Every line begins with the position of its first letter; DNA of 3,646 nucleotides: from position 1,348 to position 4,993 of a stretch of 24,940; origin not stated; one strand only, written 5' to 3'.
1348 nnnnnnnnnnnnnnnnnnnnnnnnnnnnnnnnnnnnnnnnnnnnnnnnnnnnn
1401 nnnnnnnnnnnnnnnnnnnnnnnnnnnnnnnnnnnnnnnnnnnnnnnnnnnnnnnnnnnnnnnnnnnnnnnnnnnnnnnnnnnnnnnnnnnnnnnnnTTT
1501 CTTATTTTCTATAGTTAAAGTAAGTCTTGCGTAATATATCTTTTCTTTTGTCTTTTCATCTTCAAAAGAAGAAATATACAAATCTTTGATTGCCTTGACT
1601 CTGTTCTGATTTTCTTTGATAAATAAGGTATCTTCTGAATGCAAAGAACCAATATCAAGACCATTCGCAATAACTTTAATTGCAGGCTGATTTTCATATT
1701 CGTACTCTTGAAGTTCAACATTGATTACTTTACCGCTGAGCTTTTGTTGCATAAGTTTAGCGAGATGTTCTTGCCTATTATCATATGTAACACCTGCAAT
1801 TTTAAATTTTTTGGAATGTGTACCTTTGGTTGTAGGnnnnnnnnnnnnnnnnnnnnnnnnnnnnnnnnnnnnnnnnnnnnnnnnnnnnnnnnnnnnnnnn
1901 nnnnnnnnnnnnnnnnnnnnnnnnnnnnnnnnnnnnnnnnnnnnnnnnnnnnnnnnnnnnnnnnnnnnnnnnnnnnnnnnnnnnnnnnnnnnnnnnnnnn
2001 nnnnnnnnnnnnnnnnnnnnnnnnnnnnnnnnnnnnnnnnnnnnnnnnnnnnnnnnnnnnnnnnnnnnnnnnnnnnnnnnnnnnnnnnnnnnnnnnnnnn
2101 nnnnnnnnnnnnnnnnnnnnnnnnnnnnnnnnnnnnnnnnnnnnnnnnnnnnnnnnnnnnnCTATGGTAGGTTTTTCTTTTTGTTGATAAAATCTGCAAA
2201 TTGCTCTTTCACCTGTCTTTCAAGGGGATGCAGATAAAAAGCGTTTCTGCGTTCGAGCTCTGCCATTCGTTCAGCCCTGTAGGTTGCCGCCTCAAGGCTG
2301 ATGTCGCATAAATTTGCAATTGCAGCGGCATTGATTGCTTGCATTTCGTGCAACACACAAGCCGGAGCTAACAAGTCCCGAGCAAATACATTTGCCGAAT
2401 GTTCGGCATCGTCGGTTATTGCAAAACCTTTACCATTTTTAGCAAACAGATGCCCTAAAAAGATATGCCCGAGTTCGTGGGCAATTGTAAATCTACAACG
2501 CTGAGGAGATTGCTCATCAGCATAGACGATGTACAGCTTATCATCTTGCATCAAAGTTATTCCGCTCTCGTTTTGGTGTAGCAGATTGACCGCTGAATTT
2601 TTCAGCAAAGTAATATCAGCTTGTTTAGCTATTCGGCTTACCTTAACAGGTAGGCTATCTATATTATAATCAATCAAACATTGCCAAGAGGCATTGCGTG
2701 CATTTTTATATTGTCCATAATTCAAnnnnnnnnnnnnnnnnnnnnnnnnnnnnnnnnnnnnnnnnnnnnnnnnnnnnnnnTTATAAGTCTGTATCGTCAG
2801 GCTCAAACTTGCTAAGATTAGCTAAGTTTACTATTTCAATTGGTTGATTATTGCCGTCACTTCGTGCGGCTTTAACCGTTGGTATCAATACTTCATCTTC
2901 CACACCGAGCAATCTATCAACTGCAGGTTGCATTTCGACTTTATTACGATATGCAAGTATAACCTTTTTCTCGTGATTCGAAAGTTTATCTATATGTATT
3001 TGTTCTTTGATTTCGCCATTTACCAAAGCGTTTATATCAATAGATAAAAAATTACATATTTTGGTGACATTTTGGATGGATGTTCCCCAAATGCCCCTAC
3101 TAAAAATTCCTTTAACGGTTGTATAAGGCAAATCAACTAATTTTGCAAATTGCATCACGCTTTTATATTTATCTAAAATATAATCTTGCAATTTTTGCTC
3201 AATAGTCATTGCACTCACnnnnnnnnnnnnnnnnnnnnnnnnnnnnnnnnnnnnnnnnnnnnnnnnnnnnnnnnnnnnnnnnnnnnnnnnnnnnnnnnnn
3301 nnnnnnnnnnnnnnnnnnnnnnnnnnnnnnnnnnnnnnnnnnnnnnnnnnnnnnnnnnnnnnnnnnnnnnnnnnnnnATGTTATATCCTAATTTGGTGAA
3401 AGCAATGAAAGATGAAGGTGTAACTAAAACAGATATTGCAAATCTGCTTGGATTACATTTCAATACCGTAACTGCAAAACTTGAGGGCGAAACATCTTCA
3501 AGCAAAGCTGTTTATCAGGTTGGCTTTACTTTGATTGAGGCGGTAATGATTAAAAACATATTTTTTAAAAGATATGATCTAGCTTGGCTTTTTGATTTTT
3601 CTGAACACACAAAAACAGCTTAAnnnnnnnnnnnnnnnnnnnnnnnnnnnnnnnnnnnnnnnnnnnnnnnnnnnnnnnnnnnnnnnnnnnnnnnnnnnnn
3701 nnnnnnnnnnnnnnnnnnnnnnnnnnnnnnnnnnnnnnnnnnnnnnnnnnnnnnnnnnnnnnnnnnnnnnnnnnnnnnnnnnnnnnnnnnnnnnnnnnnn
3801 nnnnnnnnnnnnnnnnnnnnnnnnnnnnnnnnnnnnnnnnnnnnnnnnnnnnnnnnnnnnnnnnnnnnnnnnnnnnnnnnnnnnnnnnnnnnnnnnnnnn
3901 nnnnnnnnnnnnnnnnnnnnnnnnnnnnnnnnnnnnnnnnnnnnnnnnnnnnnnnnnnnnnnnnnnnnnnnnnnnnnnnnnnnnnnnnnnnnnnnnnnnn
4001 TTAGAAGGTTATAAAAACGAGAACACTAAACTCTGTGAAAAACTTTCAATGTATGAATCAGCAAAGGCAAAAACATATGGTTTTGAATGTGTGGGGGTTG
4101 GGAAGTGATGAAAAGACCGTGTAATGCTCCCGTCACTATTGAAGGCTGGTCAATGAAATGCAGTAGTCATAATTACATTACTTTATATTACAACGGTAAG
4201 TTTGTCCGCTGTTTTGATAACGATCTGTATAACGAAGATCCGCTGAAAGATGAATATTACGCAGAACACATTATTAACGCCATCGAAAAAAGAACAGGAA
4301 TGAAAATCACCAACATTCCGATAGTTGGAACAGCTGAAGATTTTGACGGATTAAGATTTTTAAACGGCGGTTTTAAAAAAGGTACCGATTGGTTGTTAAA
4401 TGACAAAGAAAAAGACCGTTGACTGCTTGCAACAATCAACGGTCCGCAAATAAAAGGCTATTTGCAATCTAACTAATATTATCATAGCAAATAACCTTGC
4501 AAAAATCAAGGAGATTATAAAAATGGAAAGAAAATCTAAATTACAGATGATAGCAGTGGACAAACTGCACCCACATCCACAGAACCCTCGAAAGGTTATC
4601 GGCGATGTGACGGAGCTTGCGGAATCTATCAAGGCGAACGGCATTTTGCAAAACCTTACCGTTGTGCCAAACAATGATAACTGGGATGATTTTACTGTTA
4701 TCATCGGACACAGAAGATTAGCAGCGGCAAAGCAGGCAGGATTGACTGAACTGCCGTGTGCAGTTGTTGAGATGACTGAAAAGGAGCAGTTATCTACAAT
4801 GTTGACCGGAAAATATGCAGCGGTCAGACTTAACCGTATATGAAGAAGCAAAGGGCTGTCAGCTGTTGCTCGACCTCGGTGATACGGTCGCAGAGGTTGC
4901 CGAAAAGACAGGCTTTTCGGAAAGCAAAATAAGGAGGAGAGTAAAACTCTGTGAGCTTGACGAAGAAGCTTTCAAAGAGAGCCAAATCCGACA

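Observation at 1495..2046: Membrane-anchored HIRAN-like protein in the lysogeny module with its own near-consensus promoter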

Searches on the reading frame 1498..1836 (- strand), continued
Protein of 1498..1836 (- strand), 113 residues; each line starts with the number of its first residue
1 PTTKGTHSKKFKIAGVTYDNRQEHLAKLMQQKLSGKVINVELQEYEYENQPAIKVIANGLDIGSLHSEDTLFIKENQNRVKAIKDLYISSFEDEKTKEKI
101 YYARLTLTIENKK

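Call 70: find_encoding_contigs(protein=P0096, flank=5000, max_places=2)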
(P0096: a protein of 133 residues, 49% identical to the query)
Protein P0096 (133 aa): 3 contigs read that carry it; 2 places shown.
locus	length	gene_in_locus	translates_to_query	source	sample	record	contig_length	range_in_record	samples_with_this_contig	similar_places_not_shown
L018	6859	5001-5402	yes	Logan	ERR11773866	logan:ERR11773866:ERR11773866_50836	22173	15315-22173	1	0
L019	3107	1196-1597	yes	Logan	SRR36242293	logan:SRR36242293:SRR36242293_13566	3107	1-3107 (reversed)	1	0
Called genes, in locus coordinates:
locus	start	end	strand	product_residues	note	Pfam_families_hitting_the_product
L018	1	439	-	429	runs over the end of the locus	PF02463:SMC_N (weak), PF13175:AAA_15 (weak), PF13476:AAA_23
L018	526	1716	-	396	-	-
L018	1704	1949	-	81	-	-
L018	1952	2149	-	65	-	PF12728:HTH_17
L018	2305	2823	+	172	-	-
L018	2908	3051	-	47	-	-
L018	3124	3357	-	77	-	PF01381:HTH_3 (weak), PF12844:HTH_19 (weak)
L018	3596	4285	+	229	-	PF01381:HTH_3, PF12844:HTH_19, PF13560:HTH_31 (weak)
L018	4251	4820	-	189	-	PF06114:Peptidase_M78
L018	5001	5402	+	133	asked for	-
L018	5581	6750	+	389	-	PF00589:Phage_integrase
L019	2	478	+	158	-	?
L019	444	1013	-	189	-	PF06114:Peptidase_M78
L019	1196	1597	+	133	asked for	-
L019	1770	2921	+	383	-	PF02899:Phage_int_SAM_1 (weak), PF14659:Phage_int_SAM_3 (weak), PF00589:Phage_integrase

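Call 71: find_encoding_contigs(protein=P0102, flank=5000, max_places=2)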
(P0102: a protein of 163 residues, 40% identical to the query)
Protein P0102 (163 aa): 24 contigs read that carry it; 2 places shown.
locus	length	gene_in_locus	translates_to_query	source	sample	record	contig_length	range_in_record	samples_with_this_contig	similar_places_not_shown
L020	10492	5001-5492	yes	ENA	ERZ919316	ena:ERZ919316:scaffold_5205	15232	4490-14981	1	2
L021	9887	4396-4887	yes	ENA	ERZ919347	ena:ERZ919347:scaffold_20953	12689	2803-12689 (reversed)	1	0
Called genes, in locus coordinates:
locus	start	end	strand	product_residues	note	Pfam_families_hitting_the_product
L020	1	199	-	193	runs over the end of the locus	-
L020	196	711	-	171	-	PF02732:ERCC4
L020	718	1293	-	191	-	-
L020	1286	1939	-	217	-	-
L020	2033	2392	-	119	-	PF00145:DNA_methylase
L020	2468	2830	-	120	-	-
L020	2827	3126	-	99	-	-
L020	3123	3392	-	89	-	-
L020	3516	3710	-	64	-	-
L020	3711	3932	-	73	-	-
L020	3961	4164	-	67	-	PF12844:HTH_19 (weak), PF01381:HTH_3, PF07022:Phage_CI_repr (weak)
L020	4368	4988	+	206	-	PF01381:HTH_3, PF12844:HTH_19, PF00717:Peptidase_S24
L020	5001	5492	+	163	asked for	-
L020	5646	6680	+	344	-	PF14659:Phage_int_SAM_3 (weak), PF00589:Phage_integrase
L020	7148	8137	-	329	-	PF01695:IstB_IS21, PF00308:Bac_DnaA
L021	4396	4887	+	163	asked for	-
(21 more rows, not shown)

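Call 72: find_encoding_contigs(protein=P0106, flank=5000, max_places=2)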
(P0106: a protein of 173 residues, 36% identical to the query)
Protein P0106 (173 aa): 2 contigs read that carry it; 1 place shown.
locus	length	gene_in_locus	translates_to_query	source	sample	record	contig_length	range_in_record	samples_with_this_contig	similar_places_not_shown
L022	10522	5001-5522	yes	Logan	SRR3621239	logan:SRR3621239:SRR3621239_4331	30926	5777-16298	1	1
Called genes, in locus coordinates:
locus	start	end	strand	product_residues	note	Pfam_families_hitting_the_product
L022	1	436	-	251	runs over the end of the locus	PF09524:Phg_2220_C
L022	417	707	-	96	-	-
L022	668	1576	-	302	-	PF12684:DUF3799, PF12705:PDDEXK_1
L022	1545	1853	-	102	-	-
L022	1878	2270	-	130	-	-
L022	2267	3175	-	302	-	PF03837:RecT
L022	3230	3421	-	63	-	-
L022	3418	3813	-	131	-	-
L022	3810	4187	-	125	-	-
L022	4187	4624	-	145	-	-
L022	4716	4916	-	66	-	-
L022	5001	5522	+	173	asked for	-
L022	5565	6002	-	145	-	PF01381:HTH_3 (weak)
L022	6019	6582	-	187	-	-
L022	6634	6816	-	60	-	-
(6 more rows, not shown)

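Call 73: find_encoding_contigs(protein=P0068, flank=5000, max_places=2)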
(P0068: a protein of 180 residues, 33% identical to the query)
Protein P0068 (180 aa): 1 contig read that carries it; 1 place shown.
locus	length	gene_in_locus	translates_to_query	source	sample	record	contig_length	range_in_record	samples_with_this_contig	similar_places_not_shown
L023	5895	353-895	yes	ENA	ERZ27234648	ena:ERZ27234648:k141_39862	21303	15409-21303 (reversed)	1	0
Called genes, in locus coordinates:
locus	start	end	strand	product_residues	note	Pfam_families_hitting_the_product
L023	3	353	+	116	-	?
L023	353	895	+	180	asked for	-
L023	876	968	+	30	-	-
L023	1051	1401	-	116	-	-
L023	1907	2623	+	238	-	-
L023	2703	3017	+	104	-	-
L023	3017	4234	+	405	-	PF13306:LRR_5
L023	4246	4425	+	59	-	-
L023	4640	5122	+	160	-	-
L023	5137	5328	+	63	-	-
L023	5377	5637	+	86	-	PF18903:DUF5659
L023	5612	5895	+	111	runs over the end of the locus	PF13022:HTH_Tnp_1_2 (weak)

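Call 110: search_solved_structures(query=A3, max_evalue=10, show_alignments=2)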
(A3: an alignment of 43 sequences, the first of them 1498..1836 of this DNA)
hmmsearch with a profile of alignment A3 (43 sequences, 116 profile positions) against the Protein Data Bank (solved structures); distinct sequences matched with E-value up to 10: 1.
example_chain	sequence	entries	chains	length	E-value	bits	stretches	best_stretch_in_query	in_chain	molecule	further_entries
7jw1_A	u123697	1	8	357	0.4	14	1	55-99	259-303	Major capsid protein gpN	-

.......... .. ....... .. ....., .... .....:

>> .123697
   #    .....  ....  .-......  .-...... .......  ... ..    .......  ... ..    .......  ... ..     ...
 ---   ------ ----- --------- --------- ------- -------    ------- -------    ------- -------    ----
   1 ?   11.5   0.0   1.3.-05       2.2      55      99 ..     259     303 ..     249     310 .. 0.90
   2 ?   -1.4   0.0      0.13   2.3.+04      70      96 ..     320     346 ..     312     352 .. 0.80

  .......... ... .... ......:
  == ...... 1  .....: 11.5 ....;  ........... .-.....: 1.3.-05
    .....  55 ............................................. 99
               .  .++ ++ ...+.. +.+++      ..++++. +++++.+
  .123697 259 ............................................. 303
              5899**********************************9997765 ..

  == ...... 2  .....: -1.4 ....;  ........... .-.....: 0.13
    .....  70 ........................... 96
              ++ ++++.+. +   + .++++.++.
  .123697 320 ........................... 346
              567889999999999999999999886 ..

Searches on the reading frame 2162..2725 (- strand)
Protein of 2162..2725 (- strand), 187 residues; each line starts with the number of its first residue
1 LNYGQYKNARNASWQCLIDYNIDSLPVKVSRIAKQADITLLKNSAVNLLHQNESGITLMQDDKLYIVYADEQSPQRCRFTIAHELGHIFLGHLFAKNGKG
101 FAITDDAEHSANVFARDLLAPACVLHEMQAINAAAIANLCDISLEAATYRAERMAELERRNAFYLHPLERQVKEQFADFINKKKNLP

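Call 3: search_protein_families(library=pfam, proteins=[window:2162-2725:-], max_evalue=1)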
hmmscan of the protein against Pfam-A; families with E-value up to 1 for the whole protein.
window:2162-2725:- (187 aa): 6 families
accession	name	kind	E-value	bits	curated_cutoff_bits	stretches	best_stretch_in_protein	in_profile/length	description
PF06114.19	Peptidase_M78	-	2.9e-10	40.4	22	1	50-151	15-122/123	IrrE N-terminal-like domain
PF22594.2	GTP-eEF1A_C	-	0.0053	17.6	27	1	11-83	16-90/101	GTP-eEF1A C-terminal domain-like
PF19527.4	DUF6055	-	0.078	12.3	27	1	61-104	112-156/417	Family of unknown function (DUF6055)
PF05784.16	Herpes_UL82_83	-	0.081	12.2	27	1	23-104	226-304/345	Betaherpesvirus UL82/83 protein N terminus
PF01435.24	Peptidase_M48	-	0.13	12.5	20.3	1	74-93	62-81/186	Peptidase family M48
PF13398.12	Peptidase_M50B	-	0.13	12.4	26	1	76-106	21-51/201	Peptidase M50B-like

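Call 31: search_protein_families(library=padloc, proteins=[window:2162-2725:-], max_evalue=1)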
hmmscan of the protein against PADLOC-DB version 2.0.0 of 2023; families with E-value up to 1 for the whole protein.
window:2162-2725:- (187 aa): 16 families
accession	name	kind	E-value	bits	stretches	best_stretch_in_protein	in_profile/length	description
PDLC04141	capP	-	1.6e-19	68.4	1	14-153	10-152/242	capP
PDLC03954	RmrA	-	9.2e-13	45.8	1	55-165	185-301/380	-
PDLC03953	RmrA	-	5.6e-10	37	1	51-127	180-251/373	-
PDLC03947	RmrA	-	1.3e-09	35.4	1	60-166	190-302/383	-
PDLC03949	RmrA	-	2.7e-09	34.4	1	58-132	170-238/363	-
PDLC03952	RmrA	-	1.4e-08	32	1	60-159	202-307/395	-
PDLC03945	RmrA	-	4.3e-08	30.7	1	58-164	188-303/394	-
PDLC03948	RmrA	-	1.5e-07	28.6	1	59-161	187-296/397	-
PDLC03950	RmrA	-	3.4e-07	27.6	1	56-140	175-258/369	-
PDLC03946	RmrA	-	9.9e-07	25.8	1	57-128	170-237/357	-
PDLC03951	RmrA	-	1.1e-06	25.9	1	60-132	187-260/400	-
PDLC03944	RmrA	-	3.9e-06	24.2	1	60-122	181-245/384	-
PDLC03943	RmrA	-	3.6e-05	21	1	71-129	186-238/370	-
PDLC03955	RmrA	-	0.00011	19.5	1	73-157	210-293/371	-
PDLC04776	PDC-M69B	-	0.00084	17.1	1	50-127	53-136/272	-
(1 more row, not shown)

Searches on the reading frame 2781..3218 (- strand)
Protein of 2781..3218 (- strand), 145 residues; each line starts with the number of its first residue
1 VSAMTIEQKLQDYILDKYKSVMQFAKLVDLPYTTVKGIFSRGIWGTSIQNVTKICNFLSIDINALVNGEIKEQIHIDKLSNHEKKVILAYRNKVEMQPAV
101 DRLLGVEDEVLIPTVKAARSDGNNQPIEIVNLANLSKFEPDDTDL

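Call 3: search_protein_families(library=pfam, proteins=[window:2781-3218:-], max_evalue=1)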
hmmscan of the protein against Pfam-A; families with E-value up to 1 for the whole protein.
window:2781-3218:- (145 aa): 2 families
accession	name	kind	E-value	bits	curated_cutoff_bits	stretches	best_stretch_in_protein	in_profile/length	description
PF13443.12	HTH_26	-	0.14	12.8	22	1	9-62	1-54/63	Cro/C1-type HTH DNA-binding domain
PF13542.12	HTH_Tnp_ISL3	-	0.23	11.4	27.4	1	17-41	27-49/51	Helix-turn-helix domain of transposase family ISL3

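Call 31: search_protein_families(library=padloc, proteins=[window:2781-3218:-], max_evalue=1)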
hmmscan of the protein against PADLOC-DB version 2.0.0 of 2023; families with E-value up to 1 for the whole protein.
window:2781-3218:- (145 aa): 1 family
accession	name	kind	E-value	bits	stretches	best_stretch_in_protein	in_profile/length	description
PDLC04775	PDC-M69A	-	0.013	14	1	6-79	8-79/113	-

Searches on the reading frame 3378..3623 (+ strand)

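Call 3: search_protein_families(library=pfam, proteins=[window:3378-3623:+], max_evalue=1)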
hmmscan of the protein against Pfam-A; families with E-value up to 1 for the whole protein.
window:3378-3623:+ (81 aa): 2 families
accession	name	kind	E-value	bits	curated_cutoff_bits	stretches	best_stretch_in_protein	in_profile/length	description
PF02954.25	HTH_8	-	0.0061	16.7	22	1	7-36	11-40/42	Bacterial regulatory protein, Fis family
PF13443.12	HTH_26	-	0.03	15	22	1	5-38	1-34/63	Cro/C1-type HTH DNA-binding domain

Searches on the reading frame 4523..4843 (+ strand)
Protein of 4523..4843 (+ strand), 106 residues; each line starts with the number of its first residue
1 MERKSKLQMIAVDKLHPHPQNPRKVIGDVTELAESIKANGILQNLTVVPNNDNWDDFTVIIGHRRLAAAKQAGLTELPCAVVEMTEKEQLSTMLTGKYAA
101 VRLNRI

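Call 80: search_protein_families(library=pfam, proteins=[window:4523-4843:+], max_evalue=0.0001)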
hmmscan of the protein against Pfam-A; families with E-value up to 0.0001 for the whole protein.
window:4523-4843:+ (106 aa): 1 family
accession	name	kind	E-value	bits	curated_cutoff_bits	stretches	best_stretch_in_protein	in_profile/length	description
PF02195.25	ParB_N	-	2.3e-15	56.8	26.3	1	6-93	2-89/95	ParB N-terminal domain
